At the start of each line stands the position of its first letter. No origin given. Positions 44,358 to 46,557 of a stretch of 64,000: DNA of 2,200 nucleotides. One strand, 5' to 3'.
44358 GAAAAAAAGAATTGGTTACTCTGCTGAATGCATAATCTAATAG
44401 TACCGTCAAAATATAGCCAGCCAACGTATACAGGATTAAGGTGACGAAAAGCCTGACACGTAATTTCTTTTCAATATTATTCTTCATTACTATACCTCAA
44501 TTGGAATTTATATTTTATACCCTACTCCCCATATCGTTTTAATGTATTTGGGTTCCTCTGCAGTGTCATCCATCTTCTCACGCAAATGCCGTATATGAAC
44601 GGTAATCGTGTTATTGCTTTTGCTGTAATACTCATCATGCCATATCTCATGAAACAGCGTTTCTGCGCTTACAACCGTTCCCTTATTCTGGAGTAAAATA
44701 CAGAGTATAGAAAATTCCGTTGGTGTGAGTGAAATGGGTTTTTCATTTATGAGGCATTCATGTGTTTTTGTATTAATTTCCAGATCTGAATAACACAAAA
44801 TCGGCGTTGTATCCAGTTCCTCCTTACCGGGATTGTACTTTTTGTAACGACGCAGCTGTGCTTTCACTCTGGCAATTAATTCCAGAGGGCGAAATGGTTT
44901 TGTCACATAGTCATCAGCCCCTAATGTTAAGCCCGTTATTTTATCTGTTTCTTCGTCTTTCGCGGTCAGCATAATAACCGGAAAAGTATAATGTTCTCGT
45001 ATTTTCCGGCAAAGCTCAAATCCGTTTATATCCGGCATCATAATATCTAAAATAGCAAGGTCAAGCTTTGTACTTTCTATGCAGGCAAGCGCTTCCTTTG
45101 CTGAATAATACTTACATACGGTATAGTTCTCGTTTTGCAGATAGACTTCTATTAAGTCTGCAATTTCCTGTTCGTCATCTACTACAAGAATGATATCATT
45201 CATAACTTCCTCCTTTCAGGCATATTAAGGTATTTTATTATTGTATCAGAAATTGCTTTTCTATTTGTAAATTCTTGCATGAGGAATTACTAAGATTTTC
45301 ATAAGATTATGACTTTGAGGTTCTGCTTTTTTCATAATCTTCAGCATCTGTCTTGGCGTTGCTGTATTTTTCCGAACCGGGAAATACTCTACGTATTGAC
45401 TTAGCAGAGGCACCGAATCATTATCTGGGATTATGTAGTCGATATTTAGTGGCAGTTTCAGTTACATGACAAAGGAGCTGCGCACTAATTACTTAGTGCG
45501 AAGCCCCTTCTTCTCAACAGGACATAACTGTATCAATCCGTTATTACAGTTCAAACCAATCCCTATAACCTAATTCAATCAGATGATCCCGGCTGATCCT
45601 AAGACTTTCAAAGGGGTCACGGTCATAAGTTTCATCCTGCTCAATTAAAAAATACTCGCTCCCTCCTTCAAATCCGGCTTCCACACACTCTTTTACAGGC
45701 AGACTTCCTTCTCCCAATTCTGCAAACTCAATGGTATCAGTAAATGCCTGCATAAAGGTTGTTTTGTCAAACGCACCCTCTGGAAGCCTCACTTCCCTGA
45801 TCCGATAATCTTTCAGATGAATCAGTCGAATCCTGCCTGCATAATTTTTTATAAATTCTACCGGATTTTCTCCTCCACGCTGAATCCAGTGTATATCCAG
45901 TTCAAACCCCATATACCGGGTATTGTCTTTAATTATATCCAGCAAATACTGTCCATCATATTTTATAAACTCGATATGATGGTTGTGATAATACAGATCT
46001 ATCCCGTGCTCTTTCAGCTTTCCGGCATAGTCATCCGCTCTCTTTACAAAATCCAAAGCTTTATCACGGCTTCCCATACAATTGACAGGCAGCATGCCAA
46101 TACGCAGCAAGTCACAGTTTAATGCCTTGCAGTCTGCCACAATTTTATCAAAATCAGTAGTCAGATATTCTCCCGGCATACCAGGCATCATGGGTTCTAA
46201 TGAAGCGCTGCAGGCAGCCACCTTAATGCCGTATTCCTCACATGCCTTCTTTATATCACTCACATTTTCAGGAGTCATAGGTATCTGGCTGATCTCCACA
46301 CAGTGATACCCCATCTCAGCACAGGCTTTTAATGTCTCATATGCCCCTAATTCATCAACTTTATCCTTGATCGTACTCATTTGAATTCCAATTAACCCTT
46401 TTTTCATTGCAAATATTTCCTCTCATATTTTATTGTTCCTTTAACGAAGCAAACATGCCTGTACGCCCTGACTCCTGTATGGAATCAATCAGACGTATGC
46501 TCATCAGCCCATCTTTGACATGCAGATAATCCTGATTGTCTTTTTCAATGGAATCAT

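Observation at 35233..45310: Self-contained radical-SAM peptide system: exporter, Cys-rich precursor, rSAM/SPASM maturase, ABC-2 module and two VanRS-like sensors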

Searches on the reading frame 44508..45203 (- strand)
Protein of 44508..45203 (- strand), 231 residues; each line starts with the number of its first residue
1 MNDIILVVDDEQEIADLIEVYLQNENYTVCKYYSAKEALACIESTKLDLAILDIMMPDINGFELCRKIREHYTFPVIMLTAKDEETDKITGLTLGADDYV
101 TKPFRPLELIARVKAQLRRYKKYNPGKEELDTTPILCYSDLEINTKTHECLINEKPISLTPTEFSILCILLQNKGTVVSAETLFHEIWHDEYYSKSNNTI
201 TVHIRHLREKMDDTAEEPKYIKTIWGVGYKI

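Call 3: search_protein_families(library=ncbifam, proteins=[window:44508-45203:-], max_evalue=0.01)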
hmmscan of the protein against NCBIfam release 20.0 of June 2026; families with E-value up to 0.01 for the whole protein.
window:44508-45203:- (231 aa): 109 families (the best 25 are shown)
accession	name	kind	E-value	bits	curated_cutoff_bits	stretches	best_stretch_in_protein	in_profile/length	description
NF000401.1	vanR-A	exception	3.2e-117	389.9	500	1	1-231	1-229/231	vancomycin resistance response regulator transcription factor VanR-A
NF033117.2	vanR_ACDEGLN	exception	3.4e-113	376.8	350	1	5-231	1-225/226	VanR-ABDEGLN family response regulator transcription factor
NF000404.1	vanR-D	exception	4.1e-89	298.1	500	1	1-231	1-230/232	vancomycin resistance response regulator transcription factor VanR-D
NF000403.1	vanR-C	exception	4.3e-78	262.1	480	1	1-231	1-229/231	vancomycin resistance response regulator transcription factor VanR-C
NF033120.0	vanR_FM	exception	4.4e-75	252.3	460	1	5-230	6-228/231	vancomycin resistance response regulator transcription factor, VanR-F/VanR-M family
NF040534.1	resp_reg_YycF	equivalog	5.3e-64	215.6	340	1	5-230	3-226/231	response regulator YycF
NF040689.1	MtrAB_MtrA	equivalog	1.8e-61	207.3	300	1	5-230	1-217/219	MtrAB system response regulator MtrA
NF045944.1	ResRegRpaBCyano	equivalog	1e-60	205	330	1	6-230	1-226/229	response regulator transcription factor RpaB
NF053854.1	RespRegPhoBBctds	equivalog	3.4e-60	203.2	270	1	5-230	1-223/225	two-component system response regulator PhoB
TIGR02154.1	PhoB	equivalog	8.7e-60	201.8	296.2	1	1-230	1-224/226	phosphate regulon transcriptional regulator PhoB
NF008296.0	PRK11083.1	equivalog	3.3e-58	196.8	273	1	4-230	5-224/228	two-component system response regulator CreB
NF041209.1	resp_regPieR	equivalog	1.1e-54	185.5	450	1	5-230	3-226/231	two component system response regulator PieR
NF007005.1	PRK09468.1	equivalog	1.1e-53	182.1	331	1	3-229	4-229/237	osmolarity response regulator transcription factor OmpR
NF007982.1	PRK10710.1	equivalog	1.4e-52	178.6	380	1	3-230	8-226/235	envelope stress response regulator BaeR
NF008199.0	PRK10955.1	equivalog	6.4e-50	170.2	341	1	4-230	3-227/232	envelope stress response regulator transcription factor CpxR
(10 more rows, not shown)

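Call 4: search_protein_families(library=pfam, proteins=[window:44508-45203:-], max_evalue=0.01)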
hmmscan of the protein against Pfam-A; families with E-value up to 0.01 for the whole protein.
window:44508-45203:- (231 aa): 4 families
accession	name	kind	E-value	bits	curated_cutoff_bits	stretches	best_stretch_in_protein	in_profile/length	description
PF00072.30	Response_reg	-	3.1e-32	111.5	30.2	1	5-114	1-111/111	Response regulator receiver domain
PF00486.34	Trans_reg_C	-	7.1e-27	93.7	26.2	1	155-230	2-76/77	Transcriptional regulatory protein, C terminal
PF18447.7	FN3_7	-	0.0037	17.9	34.3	1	128-176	2-51/97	Fibronectin type III domain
PF21714.3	KaiA_N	-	0.0084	16.7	27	0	6-88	4-86/125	Circadian clock protein KaiA, N-terminal domain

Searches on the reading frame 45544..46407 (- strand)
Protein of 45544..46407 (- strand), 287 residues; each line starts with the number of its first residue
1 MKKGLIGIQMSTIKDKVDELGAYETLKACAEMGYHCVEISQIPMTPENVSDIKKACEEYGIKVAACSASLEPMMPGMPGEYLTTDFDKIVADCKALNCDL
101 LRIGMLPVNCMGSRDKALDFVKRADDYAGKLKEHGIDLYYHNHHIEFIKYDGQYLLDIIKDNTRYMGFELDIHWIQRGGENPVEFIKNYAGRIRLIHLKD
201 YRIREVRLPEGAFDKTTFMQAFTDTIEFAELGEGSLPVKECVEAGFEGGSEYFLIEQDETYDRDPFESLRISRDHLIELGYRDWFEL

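Call 62: find_encoding_contigs(protein=window:45544-46407:-, flank=10000, max_places=6)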
Protein window:45544-46407:- (287 aa): 8 contigs read that carry it; 5 places shown.
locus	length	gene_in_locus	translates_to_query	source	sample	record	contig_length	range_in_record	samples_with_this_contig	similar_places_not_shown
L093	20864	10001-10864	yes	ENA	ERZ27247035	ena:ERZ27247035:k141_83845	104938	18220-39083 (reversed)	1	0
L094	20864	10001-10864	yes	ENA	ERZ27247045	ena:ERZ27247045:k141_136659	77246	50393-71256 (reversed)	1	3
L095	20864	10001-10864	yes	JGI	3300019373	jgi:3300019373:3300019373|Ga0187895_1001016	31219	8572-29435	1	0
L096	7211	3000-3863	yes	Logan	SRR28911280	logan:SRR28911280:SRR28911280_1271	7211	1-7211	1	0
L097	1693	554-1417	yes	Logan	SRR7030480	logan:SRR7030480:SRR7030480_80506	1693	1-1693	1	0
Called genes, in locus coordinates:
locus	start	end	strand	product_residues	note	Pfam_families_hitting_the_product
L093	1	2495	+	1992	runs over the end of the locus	-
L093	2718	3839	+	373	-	PF00990:GGDEF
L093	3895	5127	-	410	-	PF12833:HTH_18, PF00165:HTH_AraC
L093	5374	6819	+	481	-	PF13347:MFS_2, PF07690:MFS_1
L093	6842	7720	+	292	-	PF01261:AP_endonuc_2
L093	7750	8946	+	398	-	PF01408:GFO_IDH_MocA, PF02894:GFO_IDH_MocA_C, PF22725:GFO_IDH_MocA_C3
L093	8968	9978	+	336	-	PF01408:GFO_IDH_MocA, PF02894:GFO_IDH_MocA_C, PF22725:GFO_IDH_MocA_C3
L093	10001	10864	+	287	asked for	PF01261:AP_endonuc_2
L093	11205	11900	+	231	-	PF00072:Response_reg, PF00486:Trans_reg_C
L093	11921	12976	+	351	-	PF00512:HisKA, PF02518:HATPase_c, PF14501:HATPase_c_5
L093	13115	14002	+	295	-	PF13476:AAA_23 (faint), PF00005:ABC_tran, PF13304:AAA_21 (faint)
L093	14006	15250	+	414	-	PF12679:ABC2_membrane_2, PF12698:ABC2_membrane_3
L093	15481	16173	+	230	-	PF00072:Response_reg, PF00486:Trans_reg_C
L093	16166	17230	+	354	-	PF00512:HisKA, PF02518:HATPase_c, PF14501:HATPase_c_5 (faint)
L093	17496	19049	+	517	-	PF04055:Radical_SAM, PF13353:Fer4_12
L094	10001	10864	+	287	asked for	PF01261:AP_endonuc_2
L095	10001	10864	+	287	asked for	PF01261:AP_endonuc_2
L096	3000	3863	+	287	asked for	PF01261:AP_endonuc_2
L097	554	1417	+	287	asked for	PF01261:AP_endonuc_2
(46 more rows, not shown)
